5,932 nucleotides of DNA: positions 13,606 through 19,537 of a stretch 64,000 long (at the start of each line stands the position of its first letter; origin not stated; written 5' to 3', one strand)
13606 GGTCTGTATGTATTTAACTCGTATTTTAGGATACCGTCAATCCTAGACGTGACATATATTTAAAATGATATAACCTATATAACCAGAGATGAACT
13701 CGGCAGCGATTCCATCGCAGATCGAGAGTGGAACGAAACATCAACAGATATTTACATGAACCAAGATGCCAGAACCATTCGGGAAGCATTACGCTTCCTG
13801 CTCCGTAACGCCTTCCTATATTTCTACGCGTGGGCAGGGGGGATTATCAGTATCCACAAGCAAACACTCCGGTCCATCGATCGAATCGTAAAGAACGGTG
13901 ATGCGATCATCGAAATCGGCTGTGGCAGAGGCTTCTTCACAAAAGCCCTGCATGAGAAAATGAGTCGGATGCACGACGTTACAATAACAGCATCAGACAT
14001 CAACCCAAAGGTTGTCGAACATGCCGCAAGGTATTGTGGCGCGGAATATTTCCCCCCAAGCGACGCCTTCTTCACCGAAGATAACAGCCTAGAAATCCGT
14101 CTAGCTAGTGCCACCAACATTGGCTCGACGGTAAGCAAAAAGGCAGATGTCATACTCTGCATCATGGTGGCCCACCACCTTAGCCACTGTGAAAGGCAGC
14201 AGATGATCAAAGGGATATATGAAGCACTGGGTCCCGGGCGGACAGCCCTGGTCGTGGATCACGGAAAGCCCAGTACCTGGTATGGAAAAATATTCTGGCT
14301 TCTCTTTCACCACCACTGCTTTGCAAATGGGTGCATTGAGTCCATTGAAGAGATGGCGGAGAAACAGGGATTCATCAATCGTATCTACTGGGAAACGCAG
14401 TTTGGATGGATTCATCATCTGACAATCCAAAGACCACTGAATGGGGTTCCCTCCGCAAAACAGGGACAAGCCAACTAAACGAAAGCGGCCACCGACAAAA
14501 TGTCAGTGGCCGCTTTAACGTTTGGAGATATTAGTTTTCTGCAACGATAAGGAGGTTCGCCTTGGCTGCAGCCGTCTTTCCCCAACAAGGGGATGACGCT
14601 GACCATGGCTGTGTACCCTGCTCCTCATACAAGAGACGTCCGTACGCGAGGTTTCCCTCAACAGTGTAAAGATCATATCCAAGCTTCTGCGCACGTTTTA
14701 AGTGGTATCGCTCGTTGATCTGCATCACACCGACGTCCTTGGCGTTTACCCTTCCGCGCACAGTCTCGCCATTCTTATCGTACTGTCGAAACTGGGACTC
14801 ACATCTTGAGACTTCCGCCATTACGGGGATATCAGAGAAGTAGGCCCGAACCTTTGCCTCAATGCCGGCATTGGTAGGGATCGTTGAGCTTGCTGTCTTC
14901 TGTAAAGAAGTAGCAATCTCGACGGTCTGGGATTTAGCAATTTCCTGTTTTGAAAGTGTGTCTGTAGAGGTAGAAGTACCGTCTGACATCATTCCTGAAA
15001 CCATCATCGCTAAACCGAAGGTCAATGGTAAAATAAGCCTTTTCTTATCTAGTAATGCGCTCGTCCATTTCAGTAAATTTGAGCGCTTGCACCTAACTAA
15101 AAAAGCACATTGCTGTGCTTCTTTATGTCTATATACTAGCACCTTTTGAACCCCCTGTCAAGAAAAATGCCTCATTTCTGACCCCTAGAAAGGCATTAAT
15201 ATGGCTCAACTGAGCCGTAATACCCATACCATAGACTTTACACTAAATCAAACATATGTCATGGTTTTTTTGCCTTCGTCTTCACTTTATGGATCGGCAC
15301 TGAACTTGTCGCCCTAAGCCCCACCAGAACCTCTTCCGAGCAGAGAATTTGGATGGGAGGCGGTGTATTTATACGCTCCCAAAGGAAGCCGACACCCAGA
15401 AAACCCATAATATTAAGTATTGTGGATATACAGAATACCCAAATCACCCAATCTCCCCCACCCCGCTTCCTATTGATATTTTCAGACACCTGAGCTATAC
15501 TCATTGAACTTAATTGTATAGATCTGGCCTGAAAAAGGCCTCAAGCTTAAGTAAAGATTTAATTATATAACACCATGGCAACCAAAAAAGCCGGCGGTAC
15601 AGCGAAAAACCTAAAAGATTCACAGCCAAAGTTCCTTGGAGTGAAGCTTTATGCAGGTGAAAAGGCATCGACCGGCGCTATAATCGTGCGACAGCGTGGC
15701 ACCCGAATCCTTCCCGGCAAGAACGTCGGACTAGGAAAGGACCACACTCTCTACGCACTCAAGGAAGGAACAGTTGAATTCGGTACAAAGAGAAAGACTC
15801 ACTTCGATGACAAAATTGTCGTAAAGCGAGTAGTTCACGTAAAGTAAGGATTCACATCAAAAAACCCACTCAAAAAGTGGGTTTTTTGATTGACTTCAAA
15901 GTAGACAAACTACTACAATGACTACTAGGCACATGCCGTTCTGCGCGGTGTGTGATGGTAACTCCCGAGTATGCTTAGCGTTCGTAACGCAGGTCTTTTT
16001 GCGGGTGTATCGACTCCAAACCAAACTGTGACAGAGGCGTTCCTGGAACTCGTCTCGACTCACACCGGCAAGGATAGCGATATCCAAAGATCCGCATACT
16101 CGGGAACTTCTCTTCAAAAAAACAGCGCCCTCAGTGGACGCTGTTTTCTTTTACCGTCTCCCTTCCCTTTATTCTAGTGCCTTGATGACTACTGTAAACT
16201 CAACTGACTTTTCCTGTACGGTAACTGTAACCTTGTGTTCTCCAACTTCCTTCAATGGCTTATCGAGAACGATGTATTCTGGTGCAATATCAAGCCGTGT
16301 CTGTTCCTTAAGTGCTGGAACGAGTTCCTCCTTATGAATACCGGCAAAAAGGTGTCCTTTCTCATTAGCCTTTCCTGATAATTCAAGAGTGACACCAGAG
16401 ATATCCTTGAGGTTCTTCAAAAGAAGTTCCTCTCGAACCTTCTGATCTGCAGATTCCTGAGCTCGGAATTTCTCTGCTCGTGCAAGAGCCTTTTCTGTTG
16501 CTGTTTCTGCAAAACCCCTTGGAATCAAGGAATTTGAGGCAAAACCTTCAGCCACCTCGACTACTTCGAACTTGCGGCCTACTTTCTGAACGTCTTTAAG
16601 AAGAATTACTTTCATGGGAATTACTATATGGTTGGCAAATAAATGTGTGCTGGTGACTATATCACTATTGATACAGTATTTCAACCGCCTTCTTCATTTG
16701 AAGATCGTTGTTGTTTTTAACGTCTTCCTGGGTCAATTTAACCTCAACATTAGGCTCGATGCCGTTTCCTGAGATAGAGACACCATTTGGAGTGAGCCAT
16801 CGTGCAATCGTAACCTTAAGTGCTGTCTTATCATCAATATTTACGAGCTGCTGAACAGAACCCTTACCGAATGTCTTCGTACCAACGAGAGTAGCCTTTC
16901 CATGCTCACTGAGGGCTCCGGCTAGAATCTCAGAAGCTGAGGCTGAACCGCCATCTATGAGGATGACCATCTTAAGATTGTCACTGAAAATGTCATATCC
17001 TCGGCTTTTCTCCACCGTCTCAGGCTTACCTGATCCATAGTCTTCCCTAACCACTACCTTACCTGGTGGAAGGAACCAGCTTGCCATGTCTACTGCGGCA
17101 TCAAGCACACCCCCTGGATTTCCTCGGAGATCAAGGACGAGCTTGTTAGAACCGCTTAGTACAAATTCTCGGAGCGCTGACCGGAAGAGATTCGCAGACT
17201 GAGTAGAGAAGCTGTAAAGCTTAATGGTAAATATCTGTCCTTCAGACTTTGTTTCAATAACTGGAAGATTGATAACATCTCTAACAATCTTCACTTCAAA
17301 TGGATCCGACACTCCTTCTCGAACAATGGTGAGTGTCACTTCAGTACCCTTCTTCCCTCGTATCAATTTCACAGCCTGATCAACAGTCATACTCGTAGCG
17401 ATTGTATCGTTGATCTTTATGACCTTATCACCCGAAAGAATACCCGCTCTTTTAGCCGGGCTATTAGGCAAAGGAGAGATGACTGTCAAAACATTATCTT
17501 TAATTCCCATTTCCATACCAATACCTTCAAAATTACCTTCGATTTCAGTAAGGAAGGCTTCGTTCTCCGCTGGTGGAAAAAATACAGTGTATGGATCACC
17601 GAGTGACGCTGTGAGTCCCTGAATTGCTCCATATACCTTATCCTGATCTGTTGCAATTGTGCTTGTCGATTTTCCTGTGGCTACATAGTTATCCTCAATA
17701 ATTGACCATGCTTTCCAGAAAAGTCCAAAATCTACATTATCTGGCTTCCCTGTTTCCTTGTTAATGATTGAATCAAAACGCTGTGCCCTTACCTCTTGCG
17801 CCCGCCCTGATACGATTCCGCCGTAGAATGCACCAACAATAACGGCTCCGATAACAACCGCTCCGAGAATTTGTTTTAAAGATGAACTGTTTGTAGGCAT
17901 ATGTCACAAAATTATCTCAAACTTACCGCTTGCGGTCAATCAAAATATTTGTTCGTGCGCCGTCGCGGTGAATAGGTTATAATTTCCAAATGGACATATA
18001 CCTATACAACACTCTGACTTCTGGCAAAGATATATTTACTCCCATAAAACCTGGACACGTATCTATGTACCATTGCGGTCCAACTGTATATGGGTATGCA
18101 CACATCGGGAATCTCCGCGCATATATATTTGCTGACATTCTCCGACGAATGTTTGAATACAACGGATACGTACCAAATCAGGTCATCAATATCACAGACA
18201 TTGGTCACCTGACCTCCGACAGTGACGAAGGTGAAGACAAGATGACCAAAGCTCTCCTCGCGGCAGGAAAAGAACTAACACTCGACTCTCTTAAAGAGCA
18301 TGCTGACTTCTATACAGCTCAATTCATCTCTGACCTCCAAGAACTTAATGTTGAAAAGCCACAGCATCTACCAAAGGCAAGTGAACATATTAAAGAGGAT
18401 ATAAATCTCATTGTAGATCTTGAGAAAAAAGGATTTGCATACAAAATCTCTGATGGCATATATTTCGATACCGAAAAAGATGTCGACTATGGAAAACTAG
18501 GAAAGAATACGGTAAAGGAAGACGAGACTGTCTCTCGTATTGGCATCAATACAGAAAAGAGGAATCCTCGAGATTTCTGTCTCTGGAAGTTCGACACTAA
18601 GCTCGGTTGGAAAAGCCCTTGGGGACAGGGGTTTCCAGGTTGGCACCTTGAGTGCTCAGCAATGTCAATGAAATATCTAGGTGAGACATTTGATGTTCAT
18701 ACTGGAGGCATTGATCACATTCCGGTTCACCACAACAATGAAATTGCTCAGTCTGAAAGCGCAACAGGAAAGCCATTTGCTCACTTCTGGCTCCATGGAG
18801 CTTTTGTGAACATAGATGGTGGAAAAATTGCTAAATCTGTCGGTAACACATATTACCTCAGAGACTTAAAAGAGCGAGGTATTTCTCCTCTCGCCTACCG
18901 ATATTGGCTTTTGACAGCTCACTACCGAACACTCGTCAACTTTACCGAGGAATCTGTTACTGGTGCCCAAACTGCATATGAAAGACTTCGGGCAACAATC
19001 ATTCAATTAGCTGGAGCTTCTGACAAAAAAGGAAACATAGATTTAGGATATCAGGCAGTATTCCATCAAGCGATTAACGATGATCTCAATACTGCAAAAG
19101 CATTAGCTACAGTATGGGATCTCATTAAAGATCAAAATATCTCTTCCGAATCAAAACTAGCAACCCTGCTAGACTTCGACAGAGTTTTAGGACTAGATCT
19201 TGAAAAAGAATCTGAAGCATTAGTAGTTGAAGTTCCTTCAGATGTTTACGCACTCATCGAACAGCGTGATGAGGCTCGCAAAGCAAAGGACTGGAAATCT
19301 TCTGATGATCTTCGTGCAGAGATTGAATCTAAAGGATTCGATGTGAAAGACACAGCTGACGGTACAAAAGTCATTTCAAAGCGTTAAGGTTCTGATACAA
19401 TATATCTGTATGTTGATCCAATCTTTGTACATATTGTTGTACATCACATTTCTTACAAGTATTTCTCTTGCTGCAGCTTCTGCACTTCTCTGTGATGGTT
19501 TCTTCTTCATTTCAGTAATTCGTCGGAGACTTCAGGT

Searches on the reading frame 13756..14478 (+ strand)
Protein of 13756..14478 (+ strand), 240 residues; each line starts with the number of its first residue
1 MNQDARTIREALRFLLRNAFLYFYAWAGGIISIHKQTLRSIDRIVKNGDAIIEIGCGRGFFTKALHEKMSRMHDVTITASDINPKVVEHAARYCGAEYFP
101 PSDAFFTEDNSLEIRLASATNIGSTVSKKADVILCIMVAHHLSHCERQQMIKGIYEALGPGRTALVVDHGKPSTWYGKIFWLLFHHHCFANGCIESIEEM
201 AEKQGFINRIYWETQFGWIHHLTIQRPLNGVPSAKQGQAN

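Call 34: search_protein_families(library=pfam, proteins=[window:13756-14478:+], max_evalue=0.001)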
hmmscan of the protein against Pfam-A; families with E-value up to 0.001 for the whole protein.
window:13756-14478:+ (240 aa): 6 families
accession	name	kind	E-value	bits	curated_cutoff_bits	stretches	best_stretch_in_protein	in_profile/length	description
PF08242.18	Methyltransf_12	-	3.6e-11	44.1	30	1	52-161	1-95/98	Methyltransferase domain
PF13649.12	Methyltransf_25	-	1.4e-10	42.1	27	1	51-161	1-96/97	Methyltransferase domain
PF08241.18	Methyltransf_11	-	2.7e-09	38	21.2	1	53-161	2-90/95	Methyltransferase domain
PF13489.12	Methyltransf_23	-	2.8e-09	37.4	27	1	42-206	14-159/164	Methyltransferase domain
PF13847.12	Methyltransf_31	-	2.5e-07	30.9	27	1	47-170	3-113/145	Methyltransferase domain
PF13679.12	Methyltransf_32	-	0.00033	21.1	27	0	46-92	24-71/143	Methyltransferase domain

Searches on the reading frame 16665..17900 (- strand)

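Call 34: search_protein_families(library=pfam, proteins=[window:16665-17900:-], max_evalue=0.001)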
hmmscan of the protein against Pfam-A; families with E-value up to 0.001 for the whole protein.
window:16665-17900:- (411 aa): 5 families
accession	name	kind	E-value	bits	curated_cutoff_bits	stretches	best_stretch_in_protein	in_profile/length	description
PF03572.23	Peptidase_S41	-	3.2e-47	160.6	24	1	225-387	4-165/165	Peptidase family S41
PF00595.29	PDZ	-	8.1e-13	49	23.2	1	123-192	10-80/81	PDZ domain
PF17820.7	PDZ_6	-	3.9e-11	43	27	1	140-194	2-54/54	PDZ domain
PF13180.12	PDZ_2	-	1e-10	42.2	27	1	127-205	3-80/80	PDZ domain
PF22694.1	CtpB_N-like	-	5e-05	24.1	27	1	48-107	27-80/85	Activating protease CtpB N-terminal domain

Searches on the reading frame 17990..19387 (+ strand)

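Call 34: search_protein_families(library=pfam, proteins=[window:17990-19387:+], max_evalue=0.001)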
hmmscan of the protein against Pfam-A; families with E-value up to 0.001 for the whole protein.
window:17990-19387:+ (465 aa): 5 families
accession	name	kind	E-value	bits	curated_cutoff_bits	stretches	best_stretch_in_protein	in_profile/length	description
PF01406.26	tRNA-synt_1e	-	1.7e-87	294.1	27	1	16-326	2-299/301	tRNA synthetases class I (C) catalytic domain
PF23493.1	CysS_C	-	3.2e-07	30.8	23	1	414-458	3-47/51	Cysteinyl-tRNA ligase anticodon binding domain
PF09190.17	DALR_2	-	1.2e-06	29.3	22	1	358-387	2-31/57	DALR domain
PF09334.17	tRNA-synt_1g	-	6.3e-05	22.3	20.1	0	34-163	11-126/391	tRNA synthetases class I (M)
PF00133.28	tRNA-synt_1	-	0.00024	20.4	22.7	0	234-314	329-409/414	tRNA synthetases class I (I, L, M and V)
